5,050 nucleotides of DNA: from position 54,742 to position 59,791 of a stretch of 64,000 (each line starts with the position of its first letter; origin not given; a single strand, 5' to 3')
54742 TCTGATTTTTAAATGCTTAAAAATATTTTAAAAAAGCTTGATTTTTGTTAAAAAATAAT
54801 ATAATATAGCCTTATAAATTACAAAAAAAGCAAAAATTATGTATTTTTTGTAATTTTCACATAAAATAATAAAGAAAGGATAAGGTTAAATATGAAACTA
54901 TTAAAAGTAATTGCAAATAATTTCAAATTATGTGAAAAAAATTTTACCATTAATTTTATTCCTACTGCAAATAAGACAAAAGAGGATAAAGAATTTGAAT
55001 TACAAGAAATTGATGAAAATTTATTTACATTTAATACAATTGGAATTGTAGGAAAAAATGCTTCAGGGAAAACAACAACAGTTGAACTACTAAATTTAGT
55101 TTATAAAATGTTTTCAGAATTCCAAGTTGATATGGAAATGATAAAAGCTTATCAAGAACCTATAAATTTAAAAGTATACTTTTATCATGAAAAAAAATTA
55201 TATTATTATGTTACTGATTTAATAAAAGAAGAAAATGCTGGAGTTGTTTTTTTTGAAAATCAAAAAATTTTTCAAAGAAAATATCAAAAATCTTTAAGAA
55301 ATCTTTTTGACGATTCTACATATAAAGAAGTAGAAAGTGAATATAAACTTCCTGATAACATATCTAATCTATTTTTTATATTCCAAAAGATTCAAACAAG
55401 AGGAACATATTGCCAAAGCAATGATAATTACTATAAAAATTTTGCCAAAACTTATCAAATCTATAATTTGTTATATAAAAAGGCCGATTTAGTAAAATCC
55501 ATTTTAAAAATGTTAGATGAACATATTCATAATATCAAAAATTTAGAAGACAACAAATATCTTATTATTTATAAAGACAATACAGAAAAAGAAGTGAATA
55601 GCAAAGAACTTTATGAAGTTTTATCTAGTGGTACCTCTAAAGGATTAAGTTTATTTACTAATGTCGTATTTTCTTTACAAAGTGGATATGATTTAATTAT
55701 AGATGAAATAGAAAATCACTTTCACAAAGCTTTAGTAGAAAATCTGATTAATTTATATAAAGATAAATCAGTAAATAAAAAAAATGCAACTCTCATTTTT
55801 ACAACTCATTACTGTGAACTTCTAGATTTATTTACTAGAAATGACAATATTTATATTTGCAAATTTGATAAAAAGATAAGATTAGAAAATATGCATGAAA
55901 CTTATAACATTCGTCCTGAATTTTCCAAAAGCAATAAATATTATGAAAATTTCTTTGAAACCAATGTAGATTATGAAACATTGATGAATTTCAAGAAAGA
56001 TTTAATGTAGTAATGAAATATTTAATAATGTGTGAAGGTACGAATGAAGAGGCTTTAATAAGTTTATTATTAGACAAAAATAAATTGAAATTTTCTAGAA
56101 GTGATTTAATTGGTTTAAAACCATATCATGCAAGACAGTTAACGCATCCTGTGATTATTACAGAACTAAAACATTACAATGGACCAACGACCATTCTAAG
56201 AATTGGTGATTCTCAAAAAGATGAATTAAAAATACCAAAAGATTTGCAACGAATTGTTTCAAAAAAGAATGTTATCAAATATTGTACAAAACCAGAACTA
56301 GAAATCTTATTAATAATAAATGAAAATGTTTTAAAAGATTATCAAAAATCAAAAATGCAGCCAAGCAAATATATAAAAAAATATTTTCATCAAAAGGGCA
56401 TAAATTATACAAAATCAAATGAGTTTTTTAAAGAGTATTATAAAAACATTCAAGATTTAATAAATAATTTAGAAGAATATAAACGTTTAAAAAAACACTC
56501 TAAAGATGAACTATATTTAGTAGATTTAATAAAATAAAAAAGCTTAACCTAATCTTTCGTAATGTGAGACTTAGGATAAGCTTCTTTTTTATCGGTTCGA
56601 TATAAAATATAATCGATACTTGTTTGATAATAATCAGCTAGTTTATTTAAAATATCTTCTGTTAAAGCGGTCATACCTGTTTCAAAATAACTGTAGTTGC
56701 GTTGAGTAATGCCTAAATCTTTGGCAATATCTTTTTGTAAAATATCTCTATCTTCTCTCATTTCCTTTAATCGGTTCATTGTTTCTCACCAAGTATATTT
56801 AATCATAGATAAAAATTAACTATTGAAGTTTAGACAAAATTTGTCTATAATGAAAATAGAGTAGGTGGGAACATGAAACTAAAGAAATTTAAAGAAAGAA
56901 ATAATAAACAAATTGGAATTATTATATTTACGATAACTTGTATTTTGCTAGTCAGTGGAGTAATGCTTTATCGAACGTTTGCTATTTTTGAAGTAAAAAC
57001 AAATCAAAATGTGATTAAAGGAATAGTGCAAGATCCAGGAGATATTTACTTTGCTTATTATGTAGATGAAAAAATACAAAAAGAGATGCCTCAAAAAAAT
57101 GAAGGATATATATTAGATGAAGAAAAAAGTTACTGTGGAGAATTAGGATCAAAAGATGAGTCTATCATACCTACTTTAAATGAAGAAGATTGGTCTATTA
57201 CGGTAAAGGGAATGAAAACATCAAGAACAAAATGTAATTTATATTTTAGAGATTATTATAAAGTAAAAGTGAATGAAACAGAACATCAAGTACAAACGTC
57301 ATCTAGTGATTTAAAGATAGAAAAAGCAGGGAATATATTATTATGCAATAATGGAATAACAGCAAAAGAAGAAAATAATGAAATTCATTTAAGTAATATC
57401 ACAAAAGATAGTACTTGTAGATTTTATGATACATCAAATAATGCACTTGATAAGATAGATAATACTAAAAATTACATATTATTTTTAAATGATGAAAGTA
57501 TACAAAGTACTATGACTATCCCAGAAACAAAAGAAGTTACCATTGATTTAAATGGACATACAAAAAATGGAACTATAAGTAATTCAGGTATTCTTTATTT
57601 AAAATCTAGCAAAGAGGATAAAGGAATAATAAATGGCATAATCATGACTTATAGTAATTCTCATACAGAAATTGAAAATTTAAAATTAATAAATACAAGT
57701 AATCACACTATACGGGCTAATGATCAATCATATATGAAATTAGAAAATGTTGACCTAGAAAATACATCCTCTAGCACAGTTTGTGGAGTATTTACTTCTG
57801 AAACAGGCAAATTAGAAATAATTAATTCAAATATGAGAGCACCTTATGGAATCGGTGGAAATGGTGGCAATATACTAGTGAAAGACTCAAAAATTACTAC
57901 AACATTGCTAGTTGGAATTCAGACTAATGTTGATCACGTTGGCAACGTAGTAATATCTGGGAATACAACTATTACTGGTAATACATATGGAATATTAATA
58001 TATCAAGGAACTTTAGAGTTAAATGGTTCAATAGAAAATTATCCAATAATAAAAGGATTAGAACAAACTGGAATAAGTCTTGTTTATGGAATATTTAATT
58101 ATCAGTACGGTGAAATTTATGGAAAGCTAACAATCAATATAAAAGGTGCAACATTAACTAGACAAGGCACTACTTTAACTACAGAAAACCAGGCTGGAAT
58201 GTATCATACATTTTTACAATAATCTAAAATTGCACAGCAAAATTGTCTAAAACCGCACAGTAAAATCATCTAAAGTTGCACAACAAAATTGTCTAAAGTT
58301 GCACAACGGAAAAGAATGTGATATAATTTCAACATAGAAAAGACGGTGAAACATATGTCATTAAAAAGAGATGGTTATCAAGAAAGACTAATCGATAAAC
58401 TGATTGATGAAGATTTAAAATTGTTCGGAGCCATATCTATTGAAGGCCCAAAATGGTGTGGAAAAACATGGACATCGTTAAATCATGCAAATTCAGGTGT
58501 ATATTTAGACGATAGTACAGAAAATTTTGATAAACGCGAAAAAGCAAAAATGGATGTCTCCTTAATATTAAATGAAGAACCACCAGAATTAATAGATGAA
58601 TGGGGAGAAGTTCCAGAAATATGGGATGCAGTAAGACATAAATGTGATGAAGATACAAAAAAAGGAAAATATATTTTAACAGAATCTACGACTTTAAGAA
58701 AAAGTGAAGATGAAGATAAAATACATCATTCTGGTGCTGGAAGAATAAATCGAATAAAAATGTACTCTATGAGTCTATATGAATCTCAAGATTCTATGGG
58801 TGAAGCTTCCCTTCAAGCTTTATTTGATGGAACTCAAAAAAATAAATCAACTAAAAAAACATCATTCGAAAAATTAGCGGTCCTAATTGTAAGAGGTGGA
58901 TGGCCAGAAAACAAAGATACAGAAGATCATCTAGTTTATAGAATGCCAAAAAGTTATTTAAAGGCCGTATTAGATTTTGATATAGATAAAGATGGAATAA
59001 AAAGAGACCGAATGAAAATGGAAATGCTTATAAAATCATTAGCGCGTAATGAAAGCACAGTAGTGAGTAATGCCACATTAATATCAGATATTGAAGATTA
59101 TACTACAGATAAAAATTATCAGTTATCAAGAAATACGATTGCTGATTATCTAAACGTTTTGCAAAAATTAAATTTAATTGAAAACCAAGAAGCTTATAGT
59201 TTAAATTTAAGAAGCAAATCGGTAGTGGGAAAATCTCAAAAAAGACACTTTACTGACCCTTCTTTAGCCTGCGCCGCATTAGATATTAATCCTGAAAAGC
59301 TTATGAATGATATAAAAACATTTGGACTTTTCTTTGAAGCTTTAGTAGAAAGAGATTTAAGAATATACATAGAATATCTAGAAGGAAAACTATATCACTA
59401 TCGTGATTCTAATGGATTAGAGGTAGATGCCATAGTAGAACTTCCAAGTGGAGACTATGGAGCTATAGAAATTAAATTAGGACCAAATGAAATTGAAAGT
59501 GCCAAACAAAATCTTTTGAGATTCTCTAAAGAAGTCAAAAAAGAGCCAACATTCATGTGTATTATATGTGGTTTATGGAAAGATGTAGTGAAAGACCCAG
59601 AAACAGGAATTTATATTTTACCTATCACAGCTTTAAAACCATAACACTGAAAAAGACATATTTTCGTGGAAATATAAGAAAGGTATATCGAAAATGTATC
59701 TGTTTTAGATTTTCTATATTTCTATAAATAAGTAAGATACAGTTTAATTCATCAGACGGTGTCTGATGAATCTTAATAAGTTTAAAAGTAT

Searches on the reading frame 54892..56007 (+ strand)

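Call 88: search_protein_families(library=pfam, proteins=[window:54892-56007:+], max_evalue=0.001)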
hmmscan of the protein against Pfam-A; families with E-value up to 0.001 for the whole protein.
window:54892-56007:+ (372 aa): 2 families
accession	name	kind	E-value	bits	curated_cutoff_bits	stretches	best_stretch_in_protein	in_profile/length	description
PF13304.12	AAA_21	-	3.5e-15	57.3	27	1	51-306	3-298/304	AAA domain, putative AbiEii toxin, Type IV TA system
PF13175.12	AAA_15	-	1.4e-05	25.3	32.1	1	1-239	1-217/374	AAA ATPase domain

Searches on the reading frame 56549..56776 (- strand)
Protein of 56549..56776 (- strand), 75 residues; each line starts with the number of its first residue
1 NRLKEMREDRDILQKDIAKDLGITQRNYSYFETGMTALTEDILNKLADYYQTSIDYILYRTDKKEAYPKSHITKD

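Call 6: search_protein_families(library=pfam, proteins=[window:56549-56776:-], max_evalue=1)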
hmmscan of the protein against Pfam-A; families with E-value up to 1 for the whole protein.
window:56549-56776:- (75 aa): 7 families
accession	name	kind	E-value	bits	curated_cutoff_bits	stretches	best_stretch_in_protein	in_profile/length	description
PF01381.28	HTH_3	-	3.4e-12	46.7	23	1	3-57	1-55/55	Helix-turn-helix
PF12844.13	HTH_19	-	1.2e-08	35.2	30.2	1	1-59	2-60/64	Helix-turn-helix domain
PF13560.12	HTH_31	-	5.3e-08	33.5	27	1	2-53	5-57/64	Helix-turn-helix domain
PF13443.12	HTH_26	-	2e-06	28.4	22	1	2-59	1-59/63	Cro/C1-type HTH DNA-binding domain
PF20956.2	DUF4931_C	-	0.027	14.9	28.6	1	25-64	27-66/119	Domain of unknown function (DUF4931) C-terminal domain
PF13412.12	HTH_24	-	0.12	12.4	21.9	1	3-26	9-32/48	Winged helix-turn-helix DNA-binding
PF04760.21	IF2_N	-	0.13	12.5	25.3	0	33-52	33-52/53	Translation initiation factor IF-2, N-terminal region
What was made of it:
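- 56549..56779 (-): XRE-type regulator (76 aa), transcribed divergently from family gene C. Pfam HTH_3 at 46.7 bits (call 6).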

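Call 7: search_protein_families(library=ncbifam, proteins=[window:56549-56776:-], max_evalue=1)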
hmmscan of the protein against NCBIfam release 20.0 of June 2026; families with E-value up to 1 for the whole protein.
window:56549-56776:- (75 aa): 14 families
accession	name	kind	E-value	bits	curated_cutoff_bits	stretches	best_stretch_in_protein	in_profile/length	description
NF041951.1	phage_RstR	subfamily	5.5e-12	45.9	80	1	2-67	6-71/108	RstR family transcriptional repressor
NF047948.1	male_kill_WMK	equivalog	4.7e-07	29.6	300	1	2-64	166-228/300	WO male-killing family protein Wmk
NF006015.0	PRK08154.1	subfamily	0.00058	19.1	204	1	1-64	33-96/314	anaerobic benzoate catabolism transcriptional regulator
NF007257.0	PRK09706.1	subfamily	0.00081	19.2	101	1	1-69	8-76/135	transcriptional repressor DicA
NF007271.0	PRK09726.1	equivalog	0.00099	19.1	79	1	1-71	15-81/88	type II toxin-antitoxin system antitoxin HipB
NF038139.1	Reg_Aceta_RamB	equivalog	0.0015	17.3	700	1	2-56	6-60/465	acetate metabolism transcriptional regulator RamB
NF041575.1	antitoxPezA_Strep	equivalog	0.0016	18.4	290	1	3-54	6-57/158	type II toxin-antitoxin system antitoxin PezA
TIGR03070.1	couple_hipB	subfamily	0.0026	17.7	71.65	1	3-48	7-52/58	type II toxin-antitoxin system Y4mF family antitoxin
NF003162.0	PRK04140.1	equivalog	0.0026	16.8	263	1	2-54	130-182/317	transcriptional regulator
NF052239.1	antitox_spr1629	equivalog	0.0027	16.8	335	1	2-70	6-76/377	spr1629 family repressor/antitoxin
NF058600.1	TransRegSco1979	equivalog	0.056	12.5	350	1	2-52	12-62/280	Sco1979 family transcriptional regulator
TIGR03830.1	CxxCG_CxxCG_HTH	subfamily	0.067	13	61.8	1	3-39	70-106/127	type II TA system antitoxin MqsA family protein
NF007408.0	PRK09943.1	equivalog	0.09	12.3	211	1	2-65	11-74/185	HTH-type transcriptional regulator PuuR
TIGR02607.1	antidote_HigA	equivalog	0.097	12.5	47.7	1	10-57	19-66/81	HigA family addiction module antitoxin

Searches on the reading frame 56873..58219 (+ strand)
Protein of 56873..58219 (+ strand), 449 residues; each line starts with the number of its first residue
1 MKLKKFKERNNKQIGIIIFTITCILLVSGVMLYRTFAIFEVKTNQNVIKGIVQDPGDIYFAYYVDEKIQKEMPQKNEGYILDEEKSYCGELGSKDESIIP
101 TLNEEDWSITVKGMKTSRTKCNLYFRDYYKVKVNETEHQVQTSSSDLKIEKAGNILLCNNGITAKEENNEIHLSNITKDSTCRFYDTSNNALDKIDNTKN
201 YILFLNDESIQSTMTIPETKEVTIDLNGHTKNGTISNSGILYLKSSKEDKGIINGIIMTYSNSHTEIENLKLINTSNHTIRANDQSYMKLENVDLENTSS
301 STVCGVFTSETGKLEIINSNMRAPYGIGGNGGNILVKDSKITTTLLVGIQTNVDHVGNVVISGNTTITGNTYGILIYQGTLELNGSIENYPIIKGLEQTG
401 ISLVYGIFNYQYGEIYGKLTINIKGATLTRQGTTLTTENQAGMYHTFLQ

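Call 6: search_protein_families(library=pfam, proteins=[window:56873-58219:+], max_evalue=1)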
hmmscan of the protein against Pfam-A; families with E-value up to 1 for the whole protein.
window:56873-58219:+ (449 aa): 2 families
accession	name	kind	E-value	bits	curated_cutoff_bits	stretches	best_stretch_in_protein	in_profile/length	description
PF13229.12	Beta_helix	-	1.2e-06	28.6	25.9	1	255-407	2-148/158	Right handed beta helix region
PF23679.1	UPA-FIIND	-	0.12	13.3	27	1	111-176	43-105/117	UPA-FIIND domain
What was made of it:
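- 56873..58222 (+): Family gene C (449 aa), the third beta-helix paralogue. Pfam Beta_helix at 28.6 bits (cut-off 25.9) (call 6).
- Checked: Pfam Beta_helix passes its cut-off for 56873 only (28.6 vs 25.9 bits, call 6).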

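Call 7: search_protein_families(library=ncbifam, proteins=[window:56873-58219:+], max_evalue=1)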
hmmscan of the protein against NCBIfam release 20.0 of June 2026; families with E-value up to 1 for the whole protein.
window:56873-58219:+ (449 aa): 1 family
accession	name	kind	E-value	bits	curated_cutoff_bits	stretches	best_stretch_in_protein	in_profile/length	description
NF011245.0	PRK14651.1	equivalog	0.14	11.3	224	1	313-345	28-60/273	UDP-N-acetylmuramate dehydrogenase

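Call 67: search_protein_families(library=phrogs, proteins=[window:56873-58219:+], max_evalue=0.01)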
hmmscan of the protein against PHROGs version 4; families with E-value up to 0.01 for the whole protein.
window:56873-58219:+ (449 aa): 0 families

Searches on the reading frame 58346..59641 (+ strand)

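Call 88: search_protein_families(library=pfam, proteins=[window:58346-59641:+], max_evalue=0.001)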
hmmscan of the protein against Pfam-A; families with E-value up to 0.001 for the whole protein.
window:58346-59641:+ (432 aa): 2 families
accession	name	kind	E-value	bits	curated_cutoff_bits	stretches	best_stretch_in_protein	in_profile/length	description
PF13635.12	DUF4143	-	7.8e-32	110.7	28.1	1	212-378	3-159/160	Domain of unknown function (DUF4143)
PF13173.12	AAA_14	-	1.4e-10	41.7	27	1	29-146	4-127/129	AAA domain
